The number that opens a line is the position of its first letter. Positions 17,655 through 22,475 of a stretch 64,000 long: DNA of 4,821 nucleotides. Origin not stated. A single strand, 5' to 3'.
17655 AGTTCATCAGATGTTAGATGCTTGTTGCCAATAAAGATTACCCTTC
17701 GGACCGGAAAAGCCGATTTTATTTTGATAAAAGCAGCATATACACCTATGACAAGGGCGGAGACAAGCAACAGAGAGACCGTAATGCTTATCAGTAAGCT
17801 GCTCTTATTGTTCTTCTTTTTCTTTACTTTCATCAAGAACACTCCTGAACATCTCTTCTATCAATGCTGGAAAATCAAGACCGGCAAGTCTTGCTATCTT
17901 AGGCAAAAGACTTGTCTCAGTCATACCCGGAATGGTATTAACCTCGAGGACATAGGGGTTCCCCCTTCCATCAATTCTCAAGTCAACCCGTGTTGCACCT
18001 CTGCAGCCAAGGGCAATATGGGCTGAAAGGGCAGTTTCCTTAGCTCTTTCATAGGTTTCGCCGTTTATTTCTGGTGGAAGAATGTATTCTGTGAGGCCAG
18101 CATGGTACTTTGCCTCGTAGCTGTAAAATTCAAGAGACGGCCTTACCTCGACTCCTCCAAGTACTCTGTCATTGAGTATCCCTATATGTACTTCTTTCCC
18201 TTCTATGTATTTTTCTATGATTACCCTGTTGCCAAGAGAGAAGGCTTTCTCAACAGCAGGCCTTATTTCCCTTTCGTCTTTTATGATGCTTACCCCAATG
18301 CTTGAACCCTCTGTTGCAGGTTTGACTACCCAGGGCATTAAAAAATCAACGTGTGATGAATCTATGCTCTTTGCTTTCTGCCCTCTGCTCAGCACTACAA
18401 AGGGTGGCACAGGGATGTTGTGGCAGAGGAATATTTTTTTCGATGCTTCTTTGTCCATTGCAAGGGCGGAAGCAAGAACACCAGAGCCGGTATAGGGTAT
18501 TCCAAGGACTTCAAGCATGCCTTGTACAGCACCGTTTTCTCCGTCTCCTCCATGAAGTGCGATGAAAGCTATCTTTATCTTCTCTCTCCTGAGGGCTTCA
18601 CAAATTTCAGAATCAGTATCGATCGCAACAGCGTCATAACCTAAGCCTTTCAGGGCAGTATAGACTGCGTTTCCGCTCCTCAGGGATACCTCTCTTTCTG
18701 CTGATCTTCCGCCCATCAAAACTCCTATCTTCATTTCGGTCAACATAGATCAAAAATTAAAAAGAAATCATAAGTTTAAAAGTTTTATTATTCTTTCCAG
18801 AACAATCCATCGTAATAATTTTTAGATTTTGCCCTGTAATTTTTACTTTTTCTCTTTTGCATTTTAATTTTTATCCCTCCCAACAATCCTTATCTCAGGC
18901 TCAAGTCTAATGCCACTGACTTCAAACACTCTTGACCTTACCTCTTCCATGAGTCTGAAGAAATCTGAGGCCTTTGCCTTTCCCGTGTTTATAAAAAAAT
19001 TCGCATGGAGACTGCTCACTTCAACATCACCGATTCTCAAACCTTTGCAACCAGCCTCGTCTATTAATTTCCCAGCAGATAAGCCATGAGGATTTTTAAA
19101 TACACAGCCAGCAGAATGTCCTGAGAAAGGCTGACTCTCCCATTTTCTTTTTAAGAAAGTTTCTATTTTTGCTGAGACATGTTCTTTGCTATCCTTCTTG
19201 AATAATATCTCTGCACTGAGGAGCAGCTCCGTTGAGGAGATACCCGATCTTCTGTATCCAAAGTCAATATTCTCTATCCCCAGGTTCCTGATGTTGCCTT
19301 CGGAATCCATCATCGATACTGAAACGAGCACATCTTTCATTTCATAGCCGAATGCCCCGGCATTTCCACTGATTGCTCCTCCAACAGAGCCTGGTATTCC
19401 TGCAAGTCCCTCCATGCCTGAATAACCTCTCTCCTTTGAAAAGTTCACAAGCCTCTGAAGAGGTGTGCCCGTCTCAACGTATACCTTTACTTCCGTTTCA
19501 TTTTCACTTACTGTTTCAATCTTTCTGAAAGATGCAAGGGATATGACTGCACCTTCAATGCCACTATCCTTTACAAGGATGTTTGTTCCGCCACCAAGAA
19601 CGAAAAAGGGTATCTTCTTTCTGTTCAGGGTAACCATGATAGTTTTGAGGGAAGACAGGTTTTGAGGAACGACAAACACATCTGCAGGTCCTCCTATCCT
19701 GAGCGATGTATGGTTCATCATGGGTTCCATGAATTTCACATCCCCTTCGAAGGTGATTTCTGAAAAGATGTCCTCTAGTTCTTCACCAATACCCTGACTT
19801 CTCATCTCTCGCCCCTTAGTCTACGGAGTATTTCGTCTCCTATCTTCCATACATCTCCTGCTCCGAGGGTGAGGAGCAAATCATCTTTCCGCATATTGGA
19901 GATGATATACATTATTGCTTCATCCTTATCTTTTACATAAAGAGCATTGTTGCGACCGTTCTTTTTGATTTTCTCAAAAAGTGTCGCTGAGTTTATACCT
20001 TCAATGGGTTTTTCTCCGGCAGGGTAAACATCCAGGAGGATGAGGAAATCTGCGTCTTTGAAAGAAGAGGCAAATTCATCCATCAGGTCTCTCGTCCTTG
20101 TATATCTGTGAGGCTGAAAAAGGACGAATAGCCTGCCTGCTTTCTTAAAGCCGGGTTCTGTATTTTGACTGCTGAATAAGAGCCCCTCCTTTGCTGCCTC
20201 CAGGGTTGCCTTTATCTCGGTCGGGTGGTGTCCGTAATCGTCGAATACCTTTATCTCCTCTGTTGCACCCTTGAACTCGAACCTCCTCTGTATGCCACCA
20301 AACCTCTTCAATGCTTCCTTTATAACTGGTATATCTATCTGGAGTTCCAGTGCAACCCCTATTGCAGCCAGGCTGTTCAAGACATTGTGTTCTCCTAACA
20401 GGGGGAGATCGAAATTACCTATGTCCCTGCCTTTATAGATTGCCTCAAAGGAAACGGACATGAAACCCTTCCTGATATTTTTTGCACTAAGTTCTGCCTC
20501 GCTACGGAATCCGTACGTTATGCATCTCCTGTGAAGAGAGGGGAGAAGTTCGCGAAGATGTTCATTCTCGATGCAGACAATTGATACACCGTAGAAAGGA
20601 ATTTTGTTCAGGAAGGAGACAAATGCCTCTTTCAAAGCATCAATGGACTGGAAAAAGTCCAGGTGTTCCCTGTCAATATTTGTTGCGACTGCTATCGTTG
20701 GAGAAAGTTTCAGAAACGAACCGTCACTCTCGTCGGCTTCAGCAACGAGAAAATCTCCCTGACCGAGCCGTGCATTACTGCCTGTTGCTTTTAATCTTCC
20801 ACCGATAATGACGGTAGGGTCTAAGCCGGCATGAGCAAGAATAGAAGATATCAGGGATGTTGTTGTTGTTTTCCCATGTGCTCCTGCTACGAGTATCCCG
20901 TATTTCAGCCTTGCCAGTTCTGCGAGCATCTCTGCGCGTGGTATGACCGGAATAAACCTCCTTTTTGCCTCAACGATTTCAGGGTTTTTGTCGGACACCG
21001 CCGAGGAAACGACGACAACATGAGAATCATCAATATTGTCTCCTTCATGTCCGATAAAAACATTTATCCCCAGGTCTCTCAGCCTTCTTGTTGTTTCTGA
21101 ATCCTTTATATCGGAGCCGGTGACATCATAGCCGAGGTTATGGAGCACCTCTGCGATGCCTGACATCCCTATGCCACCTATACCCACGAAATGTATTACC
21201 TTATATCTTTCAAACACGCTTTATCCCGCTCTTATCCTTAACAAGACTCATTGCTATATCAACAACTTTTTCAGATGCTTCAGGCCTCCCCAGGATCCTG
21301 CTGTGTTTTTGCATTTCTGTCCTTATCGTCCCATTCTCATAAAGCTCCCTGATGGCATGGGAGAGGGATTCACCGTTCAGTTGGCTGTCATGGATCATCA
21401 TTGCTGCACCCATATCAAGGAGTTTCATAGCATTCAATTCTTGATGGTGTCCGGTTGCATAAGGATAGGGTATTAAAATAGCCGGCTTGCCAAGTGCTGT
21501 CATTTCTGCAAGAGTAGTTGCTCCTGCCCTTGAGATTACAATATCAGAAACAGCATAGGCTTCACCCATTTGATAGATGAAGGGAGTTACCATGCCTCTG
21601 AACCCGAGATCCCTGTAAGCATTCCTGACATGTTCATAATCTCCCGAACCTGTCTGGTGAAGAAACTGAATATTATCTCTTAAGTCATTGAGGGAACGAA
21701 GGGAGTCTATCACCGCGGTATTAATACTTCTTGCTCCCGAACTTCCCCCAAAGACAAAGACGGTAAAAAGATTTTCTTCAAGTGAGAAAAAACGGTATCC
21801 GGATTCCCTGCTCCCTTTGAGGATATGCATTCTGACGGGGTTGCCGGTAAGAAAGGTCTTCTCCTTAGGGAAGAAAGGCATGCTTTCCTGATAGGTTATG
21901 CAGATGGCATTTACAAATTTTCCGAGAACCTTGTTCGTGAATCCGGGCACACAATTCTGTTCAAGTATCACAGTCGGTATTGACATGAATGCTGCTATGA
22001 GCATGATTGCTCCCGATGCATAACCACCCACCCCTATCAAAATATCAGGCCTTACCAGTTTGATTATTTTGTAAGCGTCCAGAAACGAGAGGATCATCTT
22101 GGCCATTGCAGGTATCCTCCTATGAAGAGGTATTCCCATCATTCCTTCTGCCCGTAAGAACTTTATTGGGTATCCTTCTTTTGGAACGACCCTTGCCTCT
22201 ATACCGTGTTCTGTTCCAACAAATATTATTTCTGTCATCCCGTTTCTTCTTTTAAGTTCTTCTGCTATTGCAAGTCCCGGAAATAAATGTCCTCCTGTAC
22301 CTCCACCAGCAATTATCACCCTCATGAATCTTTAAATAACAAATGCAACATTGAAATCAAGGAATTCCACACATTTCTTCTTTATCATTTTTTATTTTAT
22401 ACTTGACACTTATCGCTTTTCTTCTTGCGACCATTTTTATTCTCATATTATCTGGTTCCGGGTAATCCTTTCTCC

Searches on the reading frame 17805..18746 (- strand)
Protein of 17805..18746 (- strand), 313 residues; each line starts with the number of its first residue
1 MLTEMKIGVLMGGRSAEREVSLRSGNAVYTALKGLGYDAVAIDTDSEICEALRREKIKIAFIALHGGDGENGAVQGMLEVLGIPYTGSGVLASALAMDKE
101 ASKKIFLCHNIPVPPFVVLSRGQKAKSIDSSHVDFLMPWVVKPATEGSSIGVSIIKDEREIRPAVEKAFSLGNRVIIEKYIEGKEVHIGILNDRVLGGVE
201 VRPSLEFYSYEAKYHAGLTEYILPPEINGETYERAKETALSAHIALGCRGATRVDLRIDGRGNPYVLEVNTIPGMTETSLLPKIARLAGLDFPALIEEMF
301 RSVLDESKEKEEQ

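Call 32: search_protein_families(library=ncbifam, proteins=[window:17805-18746:-], max_evalue=0.00001)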
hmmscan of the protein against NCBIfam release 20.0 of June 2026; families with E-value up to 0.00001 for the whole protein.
window:17805-18746:- (313 aa): 42 families (the best 25 are shown)
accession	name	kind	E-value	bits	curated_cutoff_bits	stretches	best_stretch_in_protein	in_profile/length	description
NF002378.0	PRK01372.1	subfamily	2.6e-113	377.7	243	1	3-302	5-300/305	D-alanine--D-alanine ligase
TIGR01205.1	D_ala_D_alaTIGR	subfamily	1.3e-92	310.2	245.65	1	6-301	1-315/318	D-alanine--D-alanine ligase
NF002528.0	PRK01966.1-4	subfamily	2e-77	260.5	262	1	54-309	97-364/366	D-alanine--D-alanine ligase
NF011169.0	PRK14571.1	equivalog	2.2e-75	253.8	404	1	5-303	1-295/300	D-alanyl-alanine synthetase A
NF011170.0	PRK14572.1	equivalog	1.3e-68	231.7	489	1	56-295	88-337/351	D-alanyl-alanine synthetase A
NF002527.0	PRK01966.1-3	equivalog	1.3e-64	218.5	310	1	55-304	74-329/332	D-alanine--D-alanine ligase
NF002526.0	PRK01966.1-2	equivalog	1e-63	215.4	449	1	51-311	88-355/362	D-alanine--D-alanine ligase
NF000091.3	D_ala_D_ser_VanG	exception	3.2e-62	210.4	495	1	53-301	90-341/344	D-alanine--D-serine ligase VanG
NF011167.0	PRK14569.1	equivalog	1.1e-61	208.8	410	1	4-299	3-291/296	D-alanyl-alanine synthetase A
NF002525.0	PRK01966.1-1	equivalog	6e-60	203.1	457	1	55-309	97-356/364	D-alanine--D-alanine ligase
NF002529.0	PRK01966.1-5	equivalog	1.6e-52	178.6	472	1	42-302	71-335/348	D-alanine--D-alanine ligase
NF000207.3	D_ala_D_ser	equivalog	3.8e-51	174.2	520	1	56-301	89-337/342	D-alanine--D-serine ligase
NF000206.1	D_ala_D_lac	equivalog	2.9e-44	151.5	550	1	53-300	87-337/342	D-alanine--(R)-lactate ligase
NF011168.0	PRK14570.1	equivalog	2.8e-40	138.8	505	1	55-308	86-351/364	D-alanyl-alanine synthetase A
NF000036.1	D_ala_D_ser_VanE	exception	4.4e-40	137.9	700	1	56-305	90-342/352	D-alanine--D-serine ligase VanE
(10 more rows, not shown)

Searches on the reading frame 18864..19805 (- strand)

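Call 32: search_protein_families(library=ncbifam, proteins=[window:18864-19805:-], max_evalue=0.00001)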
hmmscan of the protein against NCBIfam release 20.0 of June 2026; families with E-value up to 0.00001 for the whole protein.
window:18864-19805:- (313 aa): 7 families
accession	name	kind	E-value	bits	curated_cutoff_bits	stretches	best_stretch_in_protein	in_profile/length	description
NF010480.0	PRK13905.1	equivalog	3.3e-97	325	259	1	19-312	12-302/303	UDP-N-acetylmuramate dehydrogenase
TIGR00179.1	murB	equivalog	9.7e-66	222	144.5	1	29-309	1-290/290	UDP-N-acetylmuramate dehydrogenase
NF011245.0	PRK14651.1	equivalog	2.4e-58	197.5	224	1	28-305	8-264/273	UDP-N-acetylmuramate dehydrogenase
NF010479.0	PRK13904.1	equivalog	7.5e-44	150.1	273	1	31-308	10-258/258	UDP-N-acetylmuramate dehydrogenase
NF010478.0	PRK13903.1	equivalog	1.2e-43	149.4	231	2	25-208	17-197/362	UDP-N-acetylmuramate dehydrogenase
NF000755.0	PRK00046.1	equivalog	1.2e-40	139.2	277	2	26-188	7-168/343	UDP-N-acetylmuramate dehydrogenase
NF011242.0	PRK14648.1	equivalog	8.5e-40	137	426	2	28-163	17-152/354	UDP-N-acetylmuramate dehydrogenase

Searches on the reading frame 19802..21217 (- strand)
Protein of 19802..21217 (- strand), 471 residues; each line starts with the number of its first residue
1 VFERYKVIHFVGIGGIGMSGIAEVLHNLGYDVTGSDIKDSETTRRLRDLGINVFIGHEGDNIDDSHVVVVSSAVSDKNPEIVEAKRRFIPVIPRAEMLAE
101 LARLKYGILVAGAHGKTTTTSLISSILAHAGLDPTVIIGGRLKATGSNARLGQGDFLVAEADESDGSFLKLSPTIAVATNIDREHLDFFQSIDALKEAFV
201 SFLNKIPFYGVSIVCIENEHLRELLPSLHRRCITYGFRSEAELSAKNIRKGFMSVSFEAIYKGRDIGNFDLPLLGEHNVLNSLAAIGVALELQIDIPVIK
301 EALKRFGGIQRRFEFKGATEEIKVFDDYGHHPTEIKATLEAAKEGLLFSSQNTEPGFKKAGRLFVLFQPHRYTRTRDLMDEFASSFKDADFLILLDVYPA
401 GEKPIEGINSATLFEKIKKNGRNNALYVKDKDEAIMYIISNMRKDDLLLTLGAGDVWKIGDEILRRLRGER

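Call 32: search_protein_families(library=ncbifam, proteins=[window:19802-21217:-], max_evalue=0.00001)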
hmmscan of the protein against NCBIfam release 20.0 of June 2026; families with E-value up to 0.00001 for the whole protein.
window:19802-21217:- (471 aa): 21 families
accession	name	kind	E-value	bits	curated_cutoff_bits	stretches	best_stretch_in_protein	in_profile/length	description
TIGR01082.1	murC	equivalog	1.2e-165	552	335.1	1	8-463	2-448/449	UDP-N-acetylmuramate--L-alanine ligase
NF011171.0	PRK14573.1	equivalog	1.3e-106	357.3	1015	1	5-463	4-444/809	bifunctional UDP-N-acetylmuramate--L-alanine ligase/D-alanine--D-alanine ligase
TIGR01081.1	mpl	equivalog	6.7e-56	190.2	388.7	1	8-345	2-346/448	UDP-N-acetylmuramate:L-alanyl-gamma-D-glutamyl-meso-diaminopimelate ligase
NF001126.0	PRK00139.1-4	equivalog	3.8e-33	114.8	373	1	174-455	195-459/486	UDP-N-acetylmuramoyl-L-alanyl-D-glutamate--2,6-diaminopimelate ligase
NF001124.0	PRK00139.1-2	equivalog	3.7e-30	105.1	476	1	174-454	200-468/500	UDP-N-acetylmuramoyl-L-alanyl-D-glutamate--2,6-diaminopimelate ligase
TIGR01085.1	murE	subfamily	1.4e-29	103.3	257.3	1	174-455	179-448/472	UDP-N-acetylmuramyl-tripeptide synthetase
NF053645.1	pMurC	equivalog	2.8e-28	98.9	560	2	10-135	3-132/492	pseudomurein biosynthesis peptide ligase pMurC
TIGR01087.1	murD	equivalog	1.8e-26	93.2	211.95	1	10-341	4-334/441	UDP-N-acetylmuramoyl-L-alanine--D-glutamate ligase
NF008896.0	PRK11929.1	equivalog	2.2e-23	82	1023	1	175-454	204-474/965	bifunctional UDP-N-acetylmuramoyl-L-alanyl-D-glutamate--2,6-diaminopimelate ligase MurE/UDP-N-acetylmuramoyl-tripeptide--D-alanyl-D-alanine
TIGR01143.1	murF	subfamily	2.6e-22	79.4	288.6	1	172-341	149-317/418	UDP-N-acetylmuramoyl-tripeptide--D-alanyl-D-alanine ligase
NF053648.1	pMurE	equivalog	1e-21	77.2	600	1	171-344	188-350/464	pseudomurein biosynthesis peptide ligase pMurE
NF053646.1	pMurD1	equivalog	3.3e-19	68.9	610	1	171-345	183-351/465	pseudomurein biosynthesis peptide ligase pMurD1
NF001123.0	PRK00139.1-1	equivalog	2.6e-17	62.7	586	1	173-454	197-465/493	UDP-N-acetylmuramoyl-L-alanyl-D-glutamate--2,6-diaminopimelate ligase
NF053647.1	pMurD2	equivalog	2.3e-15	56.4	550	1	11-206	6-207/405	pseudomurein biosynthesis peptide ligase pMurD2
NF010628.0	PRK14022.1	equivalog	2e-10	40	536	1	175-344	203-363/483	UDP-N-acetylmuramoyl-L-alanyl-D-glutamate--L-lysine ligase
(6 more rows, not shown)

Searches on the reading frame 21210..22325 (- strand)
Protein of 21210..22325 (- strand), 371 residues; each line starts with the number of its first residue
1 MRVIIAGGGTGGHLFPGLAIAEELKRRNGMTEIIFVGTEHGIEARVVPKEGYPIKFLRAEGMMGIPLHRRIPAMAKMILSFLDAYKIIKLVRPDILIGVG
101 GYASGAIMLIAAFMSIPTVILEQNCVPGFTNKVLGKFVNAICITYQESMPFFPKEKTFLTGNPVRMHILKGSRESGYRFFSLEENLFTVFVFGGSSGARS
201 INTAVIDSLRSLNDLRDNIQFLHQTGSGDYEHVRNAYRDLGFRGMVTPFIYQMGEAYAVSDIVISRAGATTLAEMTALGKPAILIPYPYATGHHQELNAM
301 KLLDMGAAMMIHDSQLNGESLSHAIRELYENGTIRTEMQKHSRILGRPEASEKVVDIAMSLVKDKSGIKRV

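Call 32: search_protein_families(library=ncbifam, proteins=[window:21210-22325:-], max_evalue=0.00001)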
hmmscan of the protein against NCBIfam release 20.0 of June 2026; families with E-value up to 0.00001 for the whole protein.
window:21210-22325:- (371 aa): 5 families
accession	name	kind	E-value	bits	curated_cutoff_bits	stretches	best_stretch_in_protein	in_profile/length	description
TIGR01133.1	murG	equivalog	4e-94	315.5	250.25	1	1-357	6-352/353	undecaprenyldiphospho-muramoylpentapeptide beta-N-acetylglucosaminyltransferase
NF009102.0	PRK12446.1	equivalog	4.9e-50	170.4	339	1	2-342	3-337/352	undecaprenyldiphospho-muramoylpentapeptide beta-N-acetylglucosaminyltransferase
NF010135.0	PRK13609.1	equivalog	4.9e-10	38.9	500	1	240-360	254-367/388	diglucosyl diacylglycerol synthase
NF041548.1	PssE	equivalog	2e-07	31.1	120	1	205-328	13-123/146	PssE/Cps14G family polysaccharide biosynthesis glycosyltransferase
TIGR01426.2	MGT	subfamily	1.7e-06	27.4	260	0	260-340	293-369/393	macrolide family glycosyltransferase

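Call 51: find_encoding_contigs(protein=window:21210-22325:-, flank=10000, max_places=3)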
Protein window:21210-22325:- (371 aa): 1 contig read that carries it; 1 place shown.
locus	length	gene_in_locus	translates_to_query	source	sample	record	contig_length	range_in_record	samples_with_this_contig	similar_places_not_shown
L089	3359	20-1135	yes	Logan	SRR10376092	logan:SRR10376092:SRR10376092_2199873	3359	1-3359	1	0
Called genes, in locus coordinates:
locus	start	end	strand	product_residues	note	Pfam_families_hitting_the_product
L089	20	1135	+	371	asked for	PF03033:Glyco_transf_28, PF04101:Glyco_tran_28_C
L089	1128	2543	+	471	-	PF01225:Mur_ligase, PF08245:Mur_ligase_M, PF02875:Mur_ligase_C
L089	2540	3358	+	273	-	?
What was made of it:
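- Tried and rejected: MurG returned only a related Logan contig (call 51).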
